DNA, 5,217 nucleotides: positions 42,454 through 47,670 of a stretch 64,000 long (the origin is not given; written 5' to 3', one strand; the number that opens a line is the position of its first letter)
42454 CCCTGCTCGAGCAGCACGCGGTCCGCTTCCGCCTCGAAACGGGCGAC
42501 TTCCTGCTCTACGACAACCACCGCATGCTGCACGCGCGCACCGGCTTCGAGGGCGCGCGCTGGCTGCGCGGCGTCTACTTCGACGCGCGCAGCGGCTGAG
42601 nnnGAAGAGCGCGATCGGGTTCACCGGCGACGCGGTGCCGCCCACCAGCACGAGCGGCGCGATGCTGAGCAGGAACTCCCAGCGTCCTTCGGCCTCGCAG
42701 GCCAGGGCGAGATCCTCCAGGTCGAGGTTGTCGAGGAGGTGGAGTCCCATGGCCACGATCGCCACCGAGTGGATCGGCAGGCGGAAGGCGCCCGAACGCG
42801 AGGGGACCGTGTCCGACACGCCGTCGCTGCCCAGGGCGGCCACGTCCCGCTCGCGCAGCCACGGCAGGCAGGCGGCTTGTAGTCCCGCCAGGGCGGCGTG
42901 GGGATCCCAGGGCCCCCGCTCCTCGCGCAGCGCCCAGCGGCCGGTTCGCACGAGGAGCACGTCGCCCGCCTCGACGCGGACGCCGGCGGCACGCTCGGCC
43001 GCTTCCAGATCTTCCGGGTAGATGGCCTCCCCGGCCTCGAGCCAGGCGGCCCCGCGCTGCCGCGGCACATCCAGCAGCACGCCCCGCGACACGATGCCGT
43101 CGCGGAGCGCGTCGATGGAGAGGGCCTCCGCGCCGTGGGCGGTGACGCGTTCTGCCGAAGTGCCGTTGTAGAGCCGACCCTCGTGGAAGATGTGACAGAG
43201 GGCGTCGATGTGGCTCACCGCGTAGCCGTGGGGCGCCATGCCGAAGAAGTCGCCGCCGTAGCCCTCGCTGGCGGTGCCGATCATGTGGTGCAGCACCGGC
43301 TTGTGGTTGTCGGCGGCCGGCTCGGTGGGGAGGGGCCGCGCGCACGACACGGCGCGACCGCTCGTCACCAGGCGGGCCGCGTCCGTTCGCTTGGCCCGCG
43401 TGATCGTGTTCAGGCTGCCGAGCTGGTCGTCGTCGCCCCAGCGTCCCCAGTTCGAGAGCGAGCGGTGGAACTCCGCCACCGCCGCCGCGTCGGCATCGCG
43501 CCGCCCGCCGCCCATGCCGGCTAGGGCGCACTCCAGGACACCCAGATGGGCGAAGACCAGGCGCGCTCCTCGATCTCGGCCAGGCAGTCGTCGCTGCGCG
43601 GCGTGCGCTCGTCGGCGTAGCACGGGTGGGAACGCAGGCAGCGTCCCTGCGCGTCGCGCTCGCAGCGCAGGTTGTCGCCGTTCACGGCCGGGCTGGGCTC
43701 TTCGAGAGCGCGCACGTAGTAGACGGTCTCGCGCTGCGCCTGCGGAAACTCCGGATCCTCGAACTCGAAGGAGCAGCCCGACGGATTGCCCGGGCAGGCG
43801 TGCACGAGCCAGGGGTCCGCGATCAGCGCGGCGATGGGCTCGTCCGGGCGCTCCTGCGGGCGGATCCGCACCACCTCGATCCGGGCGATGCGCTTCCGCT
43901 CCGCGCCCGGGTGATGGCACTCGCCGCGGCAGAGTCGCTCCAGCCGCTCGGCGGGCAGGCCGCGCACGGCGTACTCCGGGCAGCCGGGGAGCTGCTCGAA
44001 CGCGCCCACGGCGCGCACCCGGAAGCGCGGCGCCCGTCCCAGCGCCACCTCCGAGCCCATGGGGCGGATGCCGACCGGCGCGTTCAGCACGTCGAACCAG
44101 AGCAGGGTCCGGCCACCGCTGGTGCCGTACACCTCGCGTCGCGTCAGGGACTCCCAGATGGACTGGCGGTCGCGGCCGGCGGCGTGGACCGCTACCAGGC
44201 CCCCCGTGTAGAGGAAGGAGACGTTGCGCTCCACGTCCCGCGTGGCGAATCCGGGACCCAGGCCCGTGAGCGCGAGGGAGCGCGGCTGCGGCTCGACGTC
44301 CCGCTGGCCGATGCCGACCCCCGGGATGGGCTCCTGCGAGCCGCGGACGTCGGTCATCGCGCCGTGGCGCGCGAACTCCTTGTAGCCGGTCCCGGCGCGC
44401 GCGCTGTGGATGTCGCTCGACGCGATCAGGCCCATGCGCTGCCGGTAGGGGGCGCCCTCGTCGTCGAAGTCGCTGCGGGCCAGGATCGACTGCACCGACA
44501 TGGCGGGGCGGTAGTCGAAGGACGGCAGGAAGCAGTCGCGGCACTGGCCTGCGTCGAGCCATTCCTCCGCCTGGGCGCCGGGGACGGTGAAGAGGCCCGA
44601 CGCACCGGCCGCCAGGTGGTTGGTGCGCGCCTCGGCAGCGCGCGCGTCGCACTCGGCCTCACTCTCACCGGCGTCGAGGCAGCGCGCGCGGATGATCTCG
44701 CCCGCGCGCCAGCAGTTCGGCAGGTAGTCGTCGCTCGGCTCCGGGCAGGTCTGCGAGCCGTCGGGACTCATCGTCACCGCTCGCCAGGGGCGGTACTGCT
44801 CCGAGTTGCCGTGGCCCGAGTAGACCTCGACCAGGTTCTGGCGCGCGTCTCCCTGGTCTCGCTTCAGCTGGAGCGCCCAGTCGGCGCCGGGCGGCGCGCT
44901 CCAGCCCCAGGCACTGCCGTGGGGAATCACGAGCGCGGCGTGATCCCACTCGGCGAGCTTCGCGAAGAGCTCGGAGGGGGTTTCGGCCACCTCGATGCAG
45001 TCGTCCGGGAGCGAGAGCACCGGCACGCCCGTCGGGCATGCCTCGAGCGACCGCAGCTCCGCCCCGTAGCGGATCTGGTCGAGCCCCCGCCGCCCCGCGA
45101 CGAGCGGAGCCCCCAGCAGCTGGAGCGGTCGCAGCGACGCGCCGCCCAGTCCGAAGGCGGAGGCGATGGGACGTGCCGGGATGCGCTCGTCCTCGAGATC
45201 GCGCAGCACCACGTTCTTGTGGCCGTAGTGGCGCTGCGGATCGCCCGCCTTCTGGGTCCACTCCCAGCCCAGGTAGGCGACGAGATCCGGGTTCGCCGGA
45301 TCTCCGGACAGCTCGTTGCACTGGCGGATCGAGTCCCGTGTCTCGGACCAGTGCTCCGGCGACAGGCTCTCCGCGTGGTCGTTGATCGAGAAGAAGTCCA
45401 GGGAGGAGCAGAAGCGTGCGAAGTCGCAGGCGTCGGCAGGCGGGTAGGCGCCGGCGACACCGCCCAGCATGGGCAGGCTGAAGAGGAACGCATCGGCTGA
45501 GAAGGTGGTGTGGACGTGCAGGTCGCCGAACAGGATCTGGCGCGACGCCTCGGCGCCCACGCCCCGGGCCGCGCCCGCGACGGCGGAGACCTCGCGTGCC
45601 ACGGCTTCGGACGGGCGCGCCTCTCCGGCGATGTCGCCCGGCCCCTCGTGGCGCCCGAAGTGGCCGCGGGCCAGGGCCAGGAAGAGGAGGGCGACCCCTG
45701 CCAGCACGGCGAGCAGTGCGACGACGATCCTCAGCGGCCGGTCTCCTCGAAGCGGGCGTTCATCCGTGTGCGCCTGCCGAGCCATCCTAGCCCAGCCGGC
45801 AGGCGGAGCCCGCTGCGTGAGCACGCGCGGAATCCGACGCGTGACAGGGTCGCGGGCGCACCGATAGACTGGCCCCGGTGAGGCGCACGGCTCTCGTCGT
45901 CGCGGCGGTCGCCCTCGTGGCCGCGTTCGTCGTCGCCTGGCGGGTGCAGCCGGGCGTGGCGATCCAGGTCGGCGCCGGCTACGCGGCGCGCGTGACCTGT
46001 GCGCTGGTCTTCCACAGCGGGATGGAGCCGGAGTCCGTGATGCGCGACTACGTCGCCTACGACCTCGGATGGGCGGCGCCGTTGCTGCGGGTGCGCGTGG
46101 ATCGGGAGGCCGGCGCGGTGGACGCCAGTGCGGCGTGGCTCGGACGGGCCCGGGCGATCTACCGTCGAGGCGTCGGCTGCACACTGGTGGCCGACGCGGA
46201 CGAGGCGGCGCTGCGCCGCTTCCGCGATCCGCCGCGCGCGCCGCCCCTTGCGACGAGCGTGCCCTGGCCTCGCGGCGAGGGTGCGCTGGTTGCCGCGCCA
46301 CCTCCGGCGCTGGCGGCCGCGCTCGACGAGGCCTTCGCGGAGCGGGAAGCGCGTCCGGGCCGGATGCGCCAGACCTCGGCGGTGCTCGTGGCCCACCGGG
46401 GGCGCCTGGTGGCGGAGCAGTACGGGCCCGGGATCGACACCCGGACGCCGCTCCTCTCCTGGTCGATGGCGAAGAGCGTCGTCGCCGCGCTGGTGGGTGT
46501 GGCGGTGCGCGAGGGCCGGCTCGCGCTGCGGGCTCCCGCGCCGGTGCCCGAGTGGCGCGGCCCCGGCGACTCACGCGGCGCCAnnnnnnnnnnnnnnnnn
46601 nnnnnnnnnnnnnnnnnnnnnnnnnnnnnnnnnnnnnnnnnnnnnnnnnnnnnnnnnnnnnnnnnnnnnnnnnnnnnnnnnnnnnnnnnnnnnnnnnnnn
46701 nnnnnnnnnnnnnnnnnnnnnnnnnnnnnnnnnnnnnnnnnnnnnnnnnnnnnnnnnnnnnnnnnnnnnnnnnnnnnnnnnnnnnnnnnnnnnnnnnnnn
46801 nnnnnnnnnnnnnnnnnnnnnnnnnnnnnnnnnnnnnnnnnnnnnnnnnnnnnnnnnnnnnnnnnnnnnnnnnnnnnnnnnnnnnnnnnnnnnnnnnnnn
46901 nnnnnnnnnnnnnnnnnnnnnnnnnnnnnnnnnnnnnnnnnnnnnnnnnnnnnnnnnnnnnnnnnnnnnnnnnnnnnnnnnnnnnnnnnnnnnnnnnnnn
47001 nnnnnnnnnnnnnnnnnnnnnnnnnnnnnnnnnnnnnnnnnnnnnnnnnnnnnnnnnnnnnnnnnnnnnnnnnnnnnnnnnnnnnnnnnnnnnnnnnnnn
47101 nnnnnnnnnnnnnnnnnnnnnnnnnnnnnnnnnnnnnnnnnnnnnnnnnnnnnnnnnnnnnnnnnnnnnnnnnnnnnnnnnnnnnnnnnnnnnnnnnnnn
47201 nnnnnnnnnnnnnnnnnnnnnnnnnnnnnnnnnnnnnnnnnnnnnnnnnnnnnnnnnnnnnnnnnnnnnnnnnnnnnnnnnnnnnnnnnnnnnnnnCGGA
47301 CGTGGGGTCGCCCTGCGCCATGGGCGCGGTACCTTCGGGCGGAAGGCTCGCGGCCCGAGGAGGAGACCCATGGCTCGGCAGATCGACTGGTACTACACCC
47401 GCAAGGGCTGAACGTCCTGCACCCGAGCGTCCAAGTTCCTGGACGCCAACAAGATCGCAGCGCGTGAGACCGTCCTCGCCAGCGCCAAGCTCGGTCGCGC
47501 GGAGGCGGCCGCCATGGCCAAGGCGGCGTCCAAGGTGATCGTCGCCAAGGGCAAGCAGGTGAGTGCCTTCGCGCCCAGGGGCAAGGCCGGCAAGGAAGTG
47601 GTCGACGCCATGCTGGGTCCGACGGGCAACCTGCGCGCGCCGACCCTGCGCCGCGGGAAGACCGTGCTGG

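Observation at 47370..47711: In-frame TGA at the redox-Cys position of an ArsC/Spx-family gene: candidate selenoprotein missed by ORF calling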

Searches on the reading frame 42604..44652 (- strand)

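Call 33: search_protein_families(library=pfam, proteins=[window:42604-44652:-], max_evalue=0.00001)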
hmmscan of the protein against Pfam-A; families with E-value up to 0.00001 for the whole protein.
window:42604-44652:- (683 aa): 1 family
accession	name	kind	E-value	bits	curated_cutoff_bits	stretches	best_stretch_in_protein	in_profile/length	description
PF04199.19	Cyclase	-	6.7e-17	62.5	23.1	1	474-613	26-139/142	Putative cyclase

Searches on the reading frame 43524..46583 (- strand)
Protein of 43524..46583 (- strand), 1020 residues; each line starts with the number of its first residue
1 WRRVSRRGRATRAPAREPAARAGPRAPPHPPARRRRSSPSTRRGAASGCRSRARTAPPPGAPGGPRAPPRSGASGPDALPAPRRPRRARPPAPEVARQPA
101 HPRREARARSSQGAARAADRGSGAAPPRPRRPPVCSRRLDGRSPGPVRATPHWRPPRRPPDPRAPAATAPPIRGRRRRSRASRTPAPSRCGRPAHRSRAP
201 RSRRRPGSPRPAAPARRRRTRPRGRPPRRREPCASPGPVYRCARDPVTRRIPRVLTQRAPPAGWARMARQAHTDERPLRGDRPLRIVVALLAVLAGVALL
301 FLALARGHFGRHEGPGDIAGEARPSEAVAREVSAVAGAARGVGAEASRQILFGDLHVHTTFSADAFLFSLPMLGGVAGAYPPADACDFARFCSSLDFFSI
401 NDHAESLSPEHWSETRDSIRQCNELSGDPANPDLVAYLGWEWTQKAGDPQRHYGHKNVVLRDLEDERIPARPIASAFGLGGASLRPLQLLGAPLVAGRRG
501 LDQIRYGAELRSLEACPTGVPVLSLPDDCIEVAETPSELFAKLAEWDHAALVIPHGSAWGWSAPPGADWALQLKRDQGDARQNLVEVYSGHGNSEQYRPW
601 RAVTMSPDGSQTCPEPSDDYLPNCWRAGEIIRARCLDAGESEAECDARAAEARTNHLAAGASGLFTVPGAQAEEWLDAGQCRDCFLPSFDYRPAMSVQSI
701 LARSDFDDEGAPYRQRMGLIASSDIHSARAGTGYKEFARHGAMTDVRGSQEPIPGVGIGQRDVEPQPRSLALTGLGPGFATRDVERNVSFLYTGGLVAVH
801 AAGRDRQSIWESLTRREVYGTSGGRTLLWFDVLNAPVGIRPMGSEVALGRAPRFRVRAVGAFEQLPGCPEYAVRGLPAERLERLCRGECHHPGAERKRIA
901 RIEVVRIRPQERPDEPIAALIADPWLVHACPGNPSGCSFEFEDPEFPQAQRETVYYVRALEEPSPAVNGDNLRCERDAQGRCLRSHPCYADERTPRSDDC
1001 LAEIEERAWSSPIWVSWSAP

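Call 29: search_protein_families(library=pfam, proteins=[window:43524-46583:-], max_evalue=0.00001)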
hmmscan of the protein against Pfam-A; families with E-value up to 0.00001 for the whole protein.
window:43524-46583:- (1020 aa): 1 family
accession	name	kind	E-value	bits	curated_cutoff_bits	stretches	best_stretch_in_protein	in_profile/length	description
PF12228.14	DUF3604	-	4.4e-24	85.3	20.4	1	712-827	321-411/591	Protein of unknown function (DUF3604)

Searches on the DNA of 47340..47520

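Call 61: search_rna_families(source=window, start=47340, end=47520, threshold=evalue, max_evalue=10)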
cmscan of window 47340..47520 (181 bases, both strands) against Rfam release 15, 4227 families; matches with E-value up to 10: 2.
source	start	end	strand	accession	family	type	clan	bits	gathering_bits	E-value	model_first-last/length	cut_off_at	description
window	47427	47511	+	RF01723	Rhizobiales-2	Gene; sRNA;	-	15.4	40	9.6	1-103/103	no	Rhizobiales-2 RNA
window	47373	47452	+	RF02221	sRNA-Xcc1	Gene; sRNA;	-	14.6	53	4.7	1-87/87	no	sRNA-Xcc1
